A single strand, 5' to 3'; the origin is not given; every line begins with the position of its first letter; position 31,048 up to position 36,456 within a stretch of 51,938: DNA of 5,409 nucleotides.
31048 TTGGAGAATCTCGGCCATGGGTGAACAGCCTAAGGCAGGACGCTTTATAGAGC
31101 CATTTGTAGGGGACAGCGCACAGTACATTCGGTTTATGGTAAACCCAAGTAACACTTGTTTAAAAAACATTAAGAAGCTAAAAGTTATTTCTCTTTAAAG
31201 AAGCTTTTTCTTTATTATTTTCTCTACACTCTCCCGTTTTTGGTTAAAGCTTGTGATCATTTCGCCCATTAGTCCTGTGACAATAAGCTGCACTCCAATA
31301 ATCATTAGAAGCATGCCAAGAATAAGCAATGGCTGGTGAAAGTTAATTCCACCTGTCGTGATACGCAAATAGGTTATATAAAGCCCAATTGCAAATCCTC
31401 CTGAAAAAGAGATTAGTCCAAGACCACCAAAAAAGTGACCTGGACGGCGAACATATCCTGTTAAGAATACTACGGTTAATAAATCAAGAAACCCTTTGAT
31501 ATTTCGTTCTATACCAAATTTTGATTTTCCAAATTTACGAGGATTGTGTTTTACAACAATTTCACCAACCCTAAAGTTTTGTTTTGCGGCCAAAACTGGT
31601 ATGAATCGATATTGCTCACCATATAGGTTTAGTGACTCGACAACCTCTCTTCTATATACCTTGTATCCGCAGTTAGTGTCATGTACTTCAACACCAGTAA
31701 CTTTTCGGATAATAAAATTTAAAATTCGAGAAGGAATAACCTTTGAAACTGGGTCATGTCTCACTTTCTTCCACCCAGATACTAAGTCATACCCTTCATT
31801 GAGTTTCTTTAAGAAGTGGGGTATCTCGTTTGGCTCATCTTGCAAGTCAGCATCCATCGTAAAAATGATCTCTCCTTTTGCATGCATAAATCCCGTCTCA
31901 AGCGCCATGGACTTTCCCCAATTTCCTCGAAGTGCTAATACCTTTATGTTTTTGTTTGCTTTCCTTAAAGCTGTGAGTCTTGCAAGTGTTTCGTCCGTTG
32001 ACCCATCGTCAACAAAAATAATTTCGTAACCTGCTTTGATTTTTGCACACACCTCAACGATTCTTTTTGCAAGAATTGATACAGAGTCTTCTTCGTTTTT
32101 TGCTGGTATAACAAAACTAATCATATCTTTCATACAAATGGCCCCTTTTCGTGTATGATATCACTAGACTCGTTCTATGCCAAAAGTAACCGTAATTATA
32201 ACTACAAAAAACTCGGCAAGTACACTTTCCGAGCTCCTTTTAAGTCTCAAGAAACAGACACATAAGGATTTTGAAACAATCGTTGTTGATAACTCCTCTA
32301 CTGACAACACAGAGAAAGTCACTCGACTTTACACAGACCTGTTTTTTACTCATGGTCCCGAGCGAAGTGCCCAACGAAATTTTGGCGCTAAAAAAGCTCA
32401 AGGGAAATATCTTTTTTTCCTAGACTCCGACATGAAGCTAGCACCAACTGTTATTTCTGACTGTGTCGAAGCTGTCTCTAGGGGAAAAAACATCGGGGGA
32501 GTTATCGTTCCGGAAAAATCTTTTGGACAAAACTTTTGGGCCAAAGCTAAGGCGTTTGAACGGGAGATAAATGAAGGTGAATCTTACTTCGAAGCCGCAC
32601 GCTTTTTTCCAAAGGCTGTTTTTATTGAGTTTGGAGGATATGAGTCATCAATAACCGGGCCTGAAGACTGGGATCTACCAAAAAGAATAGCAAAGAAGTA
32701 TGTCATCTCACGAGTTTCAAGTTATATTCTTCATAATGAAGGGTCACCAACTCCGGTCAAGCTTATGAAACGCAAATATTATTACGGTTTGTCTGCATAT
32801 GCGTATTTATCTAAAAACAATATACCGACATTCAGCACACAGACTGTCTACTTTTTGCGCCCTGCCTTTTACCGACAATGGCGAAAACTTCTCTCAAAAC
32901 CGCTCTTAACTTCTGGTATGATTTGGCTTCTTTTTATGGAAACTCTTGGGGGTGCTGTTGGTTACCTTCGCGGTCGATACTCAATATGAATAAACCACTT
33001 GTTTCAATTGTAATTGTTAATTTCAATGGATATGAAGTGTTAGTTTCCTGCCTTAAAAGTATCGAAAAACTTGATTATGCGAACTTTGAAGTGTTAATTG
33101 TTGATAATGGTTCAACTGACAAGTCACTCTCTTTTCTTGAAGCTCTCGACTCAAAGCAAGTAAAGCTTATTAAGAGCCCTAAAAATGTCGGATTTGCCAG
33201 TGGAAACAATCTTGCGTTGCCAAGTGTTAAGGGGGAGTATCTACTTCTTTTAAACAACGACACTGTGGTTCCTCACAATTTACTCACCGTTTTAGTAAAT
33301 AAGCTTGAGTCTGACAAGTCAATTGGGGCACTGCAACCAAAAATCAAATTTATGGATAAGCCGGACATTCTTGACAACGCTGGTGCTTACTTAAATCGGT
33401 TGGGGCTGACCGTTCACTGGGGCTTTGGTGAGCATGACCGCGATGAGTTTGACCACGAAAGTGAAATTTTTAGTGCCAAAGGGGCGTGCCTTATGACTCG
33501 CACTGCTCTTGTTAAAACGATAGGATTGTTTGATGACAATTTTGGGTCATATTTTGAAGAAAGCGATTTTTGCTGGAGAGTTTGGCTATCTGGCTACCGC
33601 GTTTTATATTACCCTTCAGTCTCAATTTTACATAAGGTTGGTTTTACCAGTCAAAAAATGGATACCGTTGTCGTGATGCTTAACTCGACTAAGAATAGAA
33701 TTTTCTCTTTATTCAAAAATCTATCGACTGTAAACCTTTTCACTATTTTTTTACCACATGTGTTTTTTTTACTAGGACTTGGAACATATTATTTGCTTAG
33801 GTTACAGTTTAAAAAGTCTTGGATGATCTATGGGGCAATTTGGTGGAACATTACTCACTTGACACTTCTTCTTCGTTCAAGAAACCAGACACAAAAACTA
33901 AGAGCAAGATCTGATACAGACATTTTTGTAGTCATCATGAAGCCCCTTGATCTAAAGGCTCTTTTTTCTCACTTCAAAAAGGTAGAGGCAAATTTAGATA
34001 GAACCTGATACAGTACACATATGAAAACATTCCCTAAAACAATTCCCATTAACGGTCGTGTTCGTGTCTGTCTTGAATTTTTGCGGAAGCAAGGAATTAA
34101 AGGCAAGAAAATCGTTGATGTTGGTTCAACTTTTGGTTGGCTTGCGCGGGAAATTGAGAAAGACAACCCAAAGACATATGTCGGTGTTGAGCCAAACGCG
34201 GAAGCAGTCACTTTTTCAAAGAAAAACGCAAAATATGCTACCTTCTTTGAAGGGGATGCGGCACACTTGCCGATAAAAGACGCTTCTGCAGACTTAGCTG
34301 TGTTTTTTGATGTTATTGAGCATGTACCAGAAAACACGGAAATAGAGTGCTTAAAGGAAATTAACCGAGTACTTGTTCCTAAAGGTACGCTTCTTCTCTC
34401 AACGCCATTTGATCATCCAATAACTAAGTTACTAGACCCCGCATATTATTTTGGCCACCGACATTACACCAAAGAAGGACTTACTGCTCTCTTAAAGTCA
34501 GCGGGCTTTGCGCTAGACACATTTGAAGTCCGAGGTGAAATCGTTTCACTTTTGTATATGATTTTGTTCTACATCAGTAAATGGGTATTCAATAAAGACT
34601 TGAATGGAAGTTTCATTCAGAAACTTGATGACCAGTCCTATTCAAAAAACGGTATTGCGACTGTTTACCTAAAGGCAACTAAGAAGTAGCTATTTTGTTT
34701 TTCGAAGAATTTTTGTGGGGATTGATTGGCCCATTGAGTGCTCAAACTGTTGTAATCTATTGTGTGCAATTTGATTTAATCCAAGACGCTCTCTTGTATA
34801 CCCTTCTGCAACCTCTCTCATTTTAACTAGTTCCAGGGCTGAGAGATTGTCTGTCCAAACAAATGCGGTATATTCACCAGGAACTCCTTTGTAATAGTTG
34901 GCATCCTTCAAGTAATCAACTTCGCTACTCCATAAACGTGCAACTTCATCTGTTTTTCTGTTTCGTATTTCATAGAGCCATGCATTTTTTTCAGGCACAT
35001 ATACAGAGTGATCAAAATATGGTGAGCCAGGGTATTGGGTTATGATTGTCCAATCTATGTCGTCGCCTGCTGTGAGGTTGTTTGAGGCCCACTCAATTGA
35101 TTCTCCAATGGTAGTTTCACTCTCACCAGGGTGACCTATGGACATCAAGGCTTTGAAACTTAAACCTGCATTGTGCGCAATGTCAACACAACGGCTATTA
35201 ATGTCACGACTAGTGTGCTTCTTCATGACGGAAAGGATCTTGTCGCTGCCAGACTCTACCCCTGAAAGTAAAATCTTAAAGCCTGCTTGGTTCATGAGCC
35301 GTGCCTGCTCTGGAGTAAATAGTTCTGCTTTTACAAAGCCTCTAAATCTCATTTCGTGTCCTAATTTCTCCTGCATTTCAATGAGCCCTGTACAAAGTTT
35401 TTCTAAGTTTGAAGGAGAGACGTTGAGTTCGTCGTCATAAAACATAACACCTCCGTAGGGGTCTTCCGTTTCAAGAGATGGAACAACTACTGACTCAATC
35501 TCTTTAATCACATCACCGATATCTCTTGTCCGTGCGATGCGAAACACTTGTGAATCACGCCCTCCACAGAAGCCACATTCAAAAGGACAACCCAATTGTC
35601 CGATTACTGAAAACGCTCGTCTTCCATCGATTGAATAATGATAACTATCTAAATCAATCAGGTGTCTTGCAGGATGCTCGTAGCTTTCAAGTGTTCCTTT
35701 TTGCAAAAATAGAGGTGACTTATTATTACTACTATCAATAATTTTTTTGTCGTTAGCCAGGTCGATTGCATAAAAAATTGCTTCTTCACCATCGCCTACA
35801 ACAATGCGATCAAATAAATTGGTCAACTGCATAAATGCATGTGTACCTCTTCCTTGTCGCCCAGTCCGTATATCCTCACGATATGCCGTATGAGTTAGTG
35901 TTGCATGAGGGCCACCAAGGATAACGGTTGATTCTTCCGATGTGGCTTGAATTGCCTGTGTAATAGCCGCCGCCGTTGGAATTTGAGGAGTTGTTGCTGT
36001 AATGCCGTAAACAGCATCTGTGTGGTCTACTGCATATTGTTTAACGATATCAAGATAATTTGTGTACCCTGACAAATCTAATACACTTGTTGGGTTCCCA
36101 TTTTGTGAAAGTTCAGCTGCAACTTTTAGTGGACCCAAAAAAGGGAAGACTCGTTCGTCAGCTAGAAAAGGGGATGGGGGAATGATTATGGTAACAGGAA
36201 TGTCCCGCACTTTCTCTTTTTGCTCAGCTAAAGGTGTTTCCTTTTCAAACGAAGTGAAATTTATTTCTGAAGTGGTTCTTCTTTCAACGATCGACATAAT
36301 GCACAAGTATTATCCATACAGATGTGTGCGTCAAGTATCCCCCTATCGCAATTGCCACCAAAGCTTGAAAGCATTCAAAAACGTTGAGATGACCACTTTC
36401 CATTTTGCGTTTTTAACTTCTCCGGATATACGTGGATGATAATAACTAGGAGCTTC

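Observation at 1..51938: A >50-kb glycan-assembly super-locus built mainly from GT-C (lipid-sugar dependent) membrane transferases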

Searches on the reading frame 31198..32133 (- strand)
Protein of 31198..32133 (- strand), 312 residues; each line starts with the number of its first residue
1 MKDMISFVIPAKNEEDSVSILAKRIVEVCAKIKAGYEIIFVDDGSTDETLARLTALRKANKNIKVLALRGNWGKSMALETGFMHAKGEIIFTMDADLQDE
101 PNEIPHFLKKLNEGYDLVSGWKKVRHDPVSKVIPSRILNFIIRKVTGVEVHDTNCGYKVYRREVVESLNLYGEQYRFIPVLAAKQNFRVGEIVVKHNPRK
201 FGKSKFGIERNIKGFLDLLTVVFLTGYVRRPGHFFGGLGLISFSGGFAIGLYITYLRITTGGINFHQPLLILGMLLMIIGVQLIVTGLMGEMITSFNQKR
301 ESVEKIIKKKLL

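Call 7: search_protein_families(library=pfam, proteins=[window:31198-32133:-], max_evalue=0.01)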
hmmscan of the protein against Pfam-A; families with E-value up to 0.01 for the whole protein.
window:31198-32133:- (312 aa): 3 families
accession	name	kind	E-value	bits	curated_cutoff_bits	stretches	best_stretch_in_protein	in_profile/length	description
PF00535.33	Glycos_transf_2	-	1.3e-31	110.2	23.3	1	6-167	1-166/168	Glycosyl transferase family 2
PF10111.15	Glyco_tranf_2_2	-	3.8e-07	30.3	27.3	1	6-101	1-96/276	Glycosyltransferase like family 2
PF13641.12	Glyco_tranf_2_3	-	1.8e-05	25.3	27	1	5-129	3-130/230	Glycosyltransferase like family 2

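Call 27: search_solved_structures(query=window:31198-32133:-, max_evalue=0.001)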
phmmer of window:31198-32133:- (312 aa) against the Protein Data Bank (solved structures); distinct sequences matched with E-value up to 0.001: 17.
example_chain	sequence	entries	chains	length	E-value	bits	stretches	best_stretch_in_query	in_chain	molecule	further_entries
9hwj_A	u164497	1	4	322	5.5e-49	170.6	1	5-294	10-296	Undecaprenyl-phosphate 4-deoxy-4-formamido-L-arabinose transferase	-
9bhc_C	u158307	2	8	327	3.9e-48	167.8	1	5-295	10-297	Undecaprenyl-phosphate 4-deoxy-4-formamido-L-arabinose transferase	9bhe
8vxh_A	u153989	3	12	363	5.7e-48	167.3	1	5-295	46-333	Undecaprenyl-phosphate 4-deoxy-4-formamido-L-arabinose transferase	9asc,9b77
5eke_A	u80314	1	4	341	1.8e-33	119.6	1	5-294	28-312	Uncharacterized glycosyltransferase sll0501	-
5ekp_C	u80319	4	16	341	3e-33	118.9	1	5-294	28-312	Uncharacterized glycosyltransferase sll0501 | Glycosyltransferase sll0501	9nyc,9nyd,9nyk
9nye_A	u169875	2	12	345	3.2e-33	118.9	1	5-294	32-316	Glycosyltransferase sll0501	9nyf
5mlz_A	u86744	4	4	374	2e-14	57.2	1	5-206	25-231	Dolichol monophosphate mannose synthase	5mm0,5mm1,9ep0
6p61_A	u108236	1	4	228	1.2e-06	31.6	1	5-118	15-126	Glycosyltransferase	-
8vh7_A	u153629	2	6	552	7.1e-06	29.1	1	30-96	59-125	Heparosan synthase B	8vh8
8viw_A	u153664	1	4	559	7.2e-06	29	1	30-96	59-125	Heparosan synthase B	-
7pdo_A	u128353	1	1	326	1.4e-05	28.1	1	5-122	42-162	Glucosyl-3-phosphoglycerate synthase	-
7p5l_A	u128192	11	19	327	1.4e-05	28.1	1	5-122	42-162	Glucosyl-3-phosphoglycerate synthase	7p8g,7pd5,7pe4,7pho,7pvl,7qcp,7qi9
8bz8_A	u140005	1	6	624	2.7e-05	27.2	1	5-125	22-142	Glycosyltransferase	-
8bz4_A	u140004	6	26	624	2.8e-05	27.1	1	5-125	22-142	Glycosyltransferase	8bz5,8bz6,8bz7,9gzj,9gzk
5hea_A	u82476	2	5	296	0.00019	24.4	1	3-116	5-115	Putative glycosyltransferase (GalT1)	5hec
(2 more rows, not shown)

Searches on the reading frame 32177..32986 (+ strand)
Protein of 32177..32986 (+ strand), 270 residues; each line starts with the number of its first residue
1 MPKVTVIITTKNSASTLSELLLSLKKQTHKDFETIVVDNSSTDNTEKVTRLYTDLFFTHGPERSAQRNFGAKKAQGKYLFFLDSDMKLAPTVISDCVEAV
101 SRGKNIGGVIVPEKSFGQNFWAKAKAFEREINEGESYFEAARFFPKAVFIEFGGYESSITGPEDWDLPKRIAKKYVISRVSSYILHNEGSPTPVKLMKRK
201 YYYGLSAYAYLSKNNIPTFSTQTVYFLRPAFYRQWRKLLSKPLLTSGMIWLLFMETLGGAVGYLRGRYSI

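Call 7: search_protein_families(library=pfam, proteins=[window:32177-32986:+], max_evalue=0.01)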
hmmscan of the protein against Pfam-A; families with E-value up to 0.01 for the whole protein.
window:32177-32986:+ (270 aa): 4 families
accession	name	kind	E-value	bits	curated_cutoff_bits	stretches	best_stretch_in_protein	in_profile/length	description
PF00535.33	Glycos_transf_2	-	4.4e-25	89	23.3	1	5-132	1-133/168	Glycosyl transferase family 2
PF10111.15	Glyco_tranf_2_2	-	5.2e-12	46.3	27.3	2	5-89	1-95/276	Glycosyltransferase like family 2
PF13641.12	Glyco_tranf_2_3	-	0.00056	20.4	27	1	2-113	1-123/230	Glycosyltransferase like family 2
PF13632.12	Glyco_trans_2_3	-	0.0076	16.5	27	0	144-258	79-178/198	Glycosyl transferase family group 2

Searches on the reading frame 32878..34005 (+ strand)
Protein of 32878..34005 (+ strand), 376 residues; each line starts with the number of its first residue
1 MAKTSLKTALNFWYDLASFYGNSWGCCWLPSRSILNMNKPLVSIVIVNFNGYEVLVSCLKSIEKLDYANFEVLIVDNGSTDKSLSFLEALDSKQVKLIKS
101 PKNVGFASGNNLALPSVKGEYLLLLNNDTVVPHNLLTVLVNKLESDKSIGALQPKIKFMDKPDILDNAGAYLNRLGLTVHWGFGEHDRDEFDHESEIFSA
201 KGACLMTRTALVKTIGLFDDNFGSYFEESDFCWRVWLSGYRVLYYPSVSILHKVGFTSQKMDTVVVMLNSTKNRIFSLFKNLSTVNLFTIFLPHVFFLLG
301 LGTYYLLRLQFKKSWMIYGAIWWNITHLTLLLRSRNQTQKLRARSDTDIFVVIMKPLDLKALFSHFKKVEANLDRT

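Call 7: search_protein_families(library=pfam, proteins=[window:32878-34005:+], max_evalue=0.01)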
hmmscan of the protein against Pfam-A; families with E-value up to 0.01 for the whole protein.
window:32878-34005:+ (376 aa): 4 families
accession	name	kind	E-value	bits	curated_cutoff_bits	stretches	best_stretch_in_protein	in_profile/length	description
PF00535.33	Glycos_transf_2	-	3.2e-24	86.2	23.3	1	43-161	1-121/168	Glycosyl transferase family 2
PF13641.12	Glyco_tranf_2_3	-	4.1e-16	60.1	27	1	42-252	3-211/230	Glycosyltransferase like family 2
PF13632.12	Glyco_trans_2_3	-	1.4e-09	38.5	27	1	122-331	2-193/198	Glycosyl transferase family group 2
PF10111.15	Glyco_tranf_2_2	-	0.00057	19.9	27.3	1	68-236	28-200/276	Glycosyltransferase like family 2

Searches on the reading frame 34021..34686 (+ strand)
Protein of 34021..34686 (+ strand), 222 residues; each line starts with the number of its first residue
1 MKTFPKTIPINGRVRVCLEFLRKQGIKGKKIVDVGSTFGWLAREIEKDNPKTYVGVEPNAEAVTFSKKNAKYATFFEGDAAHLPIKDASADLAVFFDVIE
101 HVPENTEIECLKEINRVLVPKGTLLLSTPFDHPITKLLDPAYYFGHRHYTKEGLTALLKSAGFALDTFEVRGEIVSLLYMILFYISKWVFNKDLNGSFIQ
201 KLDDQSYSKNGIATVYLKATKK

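Call 7: search_protein_families(library=pfam, proteins=[window:34021-34686:+], max_evalue=0.01)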
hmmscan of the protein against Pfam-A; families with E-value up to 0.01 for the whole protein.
window:34021-34686:+ (222 aa): 7 families
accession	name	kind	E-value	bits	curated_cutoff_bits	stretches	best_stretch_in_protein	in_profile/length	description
PF08241.18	Methyltransf_11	-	1.6e-16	61.2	21.2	1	32-125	1-94/95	Methyltransferase domain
PF13489.12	Methyltransf_23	-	3.8e-16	59.7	27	1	20-165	15-161/164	Methyltransferase domain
PF13649.12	Methyltransf_25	-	7.7e-14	52.6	27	1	31-122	1-97/97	Methyltransferase domain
PF13847.12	Methyltransf_31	-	3.4e-11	43.5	27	1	27-130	3-113/145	Methyltransferase domain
PF08242.18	Methyltransf_12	-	9.5e-08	33.1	30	1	32-124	1-98/98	Methyltransferase domain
PF05175.20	MTS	-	1.4e-05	25.2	23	1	16-92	22-94/170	Methyltransferase small domain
PF06325.19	PrmA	-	0.0013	18.7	22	1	15-126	149-258/296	Ribosomal protein L11 methyltransferase (PrmA)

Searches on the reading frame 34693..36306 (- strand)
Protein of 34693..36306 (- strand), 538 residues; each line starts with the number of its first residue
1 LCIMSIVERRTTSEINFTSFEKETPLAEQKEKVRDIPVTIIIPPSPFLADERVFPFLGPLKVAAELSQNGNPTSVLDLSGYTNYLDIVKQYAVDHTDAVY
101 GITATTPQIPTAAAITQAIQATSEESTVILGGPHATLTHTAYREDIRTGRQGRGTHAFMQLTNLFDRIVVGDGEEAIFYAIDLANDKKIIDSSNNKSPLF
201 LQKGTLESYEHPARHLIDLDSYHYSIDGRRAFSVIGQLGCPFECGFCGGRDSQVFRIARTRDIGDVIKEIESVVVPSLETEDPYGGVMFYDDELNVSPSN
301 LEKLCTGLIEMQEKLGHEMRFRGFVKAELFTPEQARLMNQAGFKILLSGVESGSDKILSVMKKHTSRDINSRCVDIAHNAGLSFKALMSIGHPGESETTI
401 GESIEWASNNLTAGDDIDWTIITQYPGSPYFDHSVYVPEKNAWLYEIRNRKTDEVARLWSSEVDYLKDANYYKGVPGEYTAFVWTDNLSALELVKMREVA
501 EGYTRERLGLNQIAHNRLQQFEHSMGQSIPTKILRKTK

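Call 8: search_protein_families(library=pfam, proteins=[window:34693-36306:-], max_evalue=0.01)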
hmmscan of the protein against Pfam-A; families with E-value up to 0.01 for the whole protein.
window:34693-36306:- (538 aa): 2 families
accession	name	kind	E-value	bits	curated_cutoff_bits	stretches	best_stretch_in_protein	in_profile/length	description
PF04055.27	Radical_SAM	-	2.5e-12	47.7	29.5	1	237-407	4-166/166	Radical SAM superfamily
PF02310.24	B12-binding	-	8.6e-07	29.3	32.1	1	64-161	22-120/121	B12 binding domain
